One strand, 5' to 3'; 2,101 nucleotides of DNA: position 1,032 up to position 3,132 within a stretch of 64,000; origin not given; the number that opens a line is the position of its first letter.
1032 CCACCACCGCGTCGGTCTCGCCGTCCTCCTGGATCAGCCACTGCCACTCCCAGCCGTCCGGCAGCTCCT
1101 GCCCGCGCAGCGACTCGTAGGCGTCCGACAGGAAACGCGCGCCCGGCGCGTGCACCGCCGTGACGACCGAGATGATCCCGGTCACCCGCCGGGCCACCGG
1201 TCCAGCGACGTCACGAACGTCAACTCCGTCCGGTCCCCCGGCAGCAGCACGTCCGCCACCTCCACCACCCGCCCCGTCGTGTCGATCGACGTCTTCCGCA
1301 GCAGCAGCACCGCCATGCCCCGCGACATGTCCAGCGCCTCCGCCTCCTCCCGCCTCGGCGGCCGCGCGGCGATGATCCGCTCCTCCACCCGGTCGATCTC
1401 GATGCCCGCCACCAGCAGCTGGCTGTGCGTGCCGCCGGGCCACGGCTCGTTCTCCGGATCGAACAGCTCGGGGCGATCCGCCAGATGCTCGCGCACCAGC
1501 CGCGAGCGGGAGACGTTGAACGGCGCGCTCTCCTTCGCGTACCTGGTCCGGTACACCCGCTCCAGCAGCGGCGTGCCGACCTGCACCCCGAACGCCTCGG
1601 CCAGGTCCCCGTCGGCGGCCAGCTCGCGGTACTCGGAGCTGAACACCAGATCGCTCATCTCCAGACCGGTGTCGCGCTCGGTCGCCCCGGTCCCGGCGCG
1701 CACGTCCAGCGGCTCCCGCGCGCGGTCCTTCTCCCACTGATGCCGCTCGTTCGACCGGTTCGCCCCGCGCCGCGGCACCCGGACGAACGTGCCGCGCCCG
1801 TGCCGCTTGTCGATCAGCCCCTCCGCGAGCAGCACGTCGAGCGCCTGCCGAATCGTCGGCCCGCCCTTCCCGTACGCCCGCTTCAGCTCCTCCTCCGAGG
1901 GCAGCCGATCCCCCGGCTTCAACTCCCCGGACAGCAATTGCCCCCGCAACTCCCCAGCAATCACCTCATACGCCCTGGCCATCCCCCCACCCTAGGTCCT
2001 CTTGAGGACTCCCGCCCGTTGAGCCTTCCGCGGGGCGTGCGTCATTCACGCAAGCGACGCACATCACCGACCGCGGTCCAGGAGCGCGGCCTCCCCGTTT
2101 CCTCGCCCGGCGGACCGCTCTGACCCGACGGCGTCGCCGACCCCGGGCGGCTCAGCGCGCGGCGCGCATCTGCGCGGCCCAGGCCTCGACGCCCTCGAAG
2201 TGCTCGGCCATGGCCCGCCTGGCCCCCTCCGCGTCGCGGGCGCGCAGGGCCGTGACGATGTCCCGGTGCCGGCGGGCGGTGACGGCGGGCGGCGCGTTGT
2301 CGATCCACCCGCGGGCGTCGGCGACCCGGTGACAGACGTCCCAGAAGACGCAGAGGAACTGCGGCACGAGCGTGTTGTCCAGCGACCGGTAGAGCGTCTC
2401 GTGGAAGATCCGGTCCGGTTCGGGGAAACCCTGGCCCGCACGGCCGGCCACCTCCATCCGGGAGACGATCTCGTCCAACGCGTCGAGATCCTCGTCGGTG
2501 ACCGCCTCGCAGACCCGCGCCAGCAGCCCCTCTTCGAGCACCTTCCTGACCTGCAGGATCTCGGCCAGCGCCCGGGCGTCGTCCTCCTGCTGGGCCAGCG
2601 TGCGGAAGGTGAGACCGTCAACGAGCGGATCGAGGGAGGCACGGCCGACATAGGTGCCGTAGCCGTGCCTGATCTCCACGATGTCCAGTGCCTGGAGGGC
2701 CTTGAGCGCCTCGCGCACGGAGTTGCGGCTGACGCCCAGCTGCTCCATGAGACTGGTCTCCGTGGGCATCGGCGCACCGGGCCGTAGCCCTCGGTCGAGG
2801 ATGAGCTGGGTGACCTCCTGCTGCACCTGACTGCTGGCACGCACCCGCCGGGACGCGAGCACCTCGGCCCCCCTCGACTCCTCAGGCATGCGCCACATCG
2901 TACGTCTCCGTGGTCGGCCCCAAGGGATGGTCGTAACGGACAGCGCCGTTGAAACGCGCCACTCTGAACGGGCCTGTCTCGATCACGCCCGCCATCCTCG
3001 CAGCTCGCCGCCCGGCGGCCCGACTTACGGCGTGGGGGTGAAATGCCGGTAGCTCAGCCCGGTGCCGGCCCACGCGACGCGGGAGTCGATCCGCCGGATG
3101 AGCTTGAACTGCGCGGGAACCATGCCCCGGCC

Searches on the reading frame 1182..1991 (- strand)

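Call 53: search_protein_families(library=pfam, proteins=[window:1182-1991:-], max_evalue=0.001)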
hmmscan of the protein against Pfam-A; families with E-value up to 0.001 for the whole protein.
window:1182-1991:- (269 aa): 2 families
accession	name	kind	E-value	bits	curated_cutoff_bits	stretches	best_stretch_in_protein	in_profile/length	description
PF00392.27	GntR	-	2.6e-18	65.9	27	1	8-70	2-64/64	Bacterial regulatory proteins, gntR family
PF07702.18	UTRA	-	4.3e-15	56.2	23.8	1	120-255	12-140/141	UTRA domain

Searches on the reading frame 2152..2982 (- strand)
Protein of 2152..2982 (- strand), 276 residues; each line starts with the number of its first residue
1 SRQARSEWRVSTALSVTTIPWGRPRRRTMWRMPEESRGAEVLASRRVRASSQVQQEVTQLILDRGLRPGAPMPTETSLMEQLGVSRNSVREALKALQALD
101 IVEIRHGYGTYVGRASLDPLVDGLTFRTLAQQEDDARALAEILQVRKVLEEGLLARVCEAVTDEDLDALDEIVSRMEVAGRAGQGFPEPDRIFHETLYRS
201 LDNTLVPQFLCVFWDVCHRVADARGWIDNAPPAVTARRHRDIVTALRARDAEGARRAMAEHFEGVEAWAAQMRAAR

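Call 53: search_protein_families(library=pfam, proteins=[window:2152-2982:-], max_evalue=0.001)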
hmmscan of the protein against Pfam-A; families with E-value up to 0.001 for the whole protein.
window:2152-2982:- (276 aa): 2 families
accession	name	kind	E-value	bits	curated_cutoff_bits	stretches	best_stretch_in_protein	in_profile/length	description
PF07729.17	FCD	-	3.6e-27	95.7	24.3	1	141-263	1-124/125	FCD domain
PF00392.27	GntR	-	1.2e-19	70.1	27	1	50-112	2-64/64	Bacterial regulatory proteins, gntR family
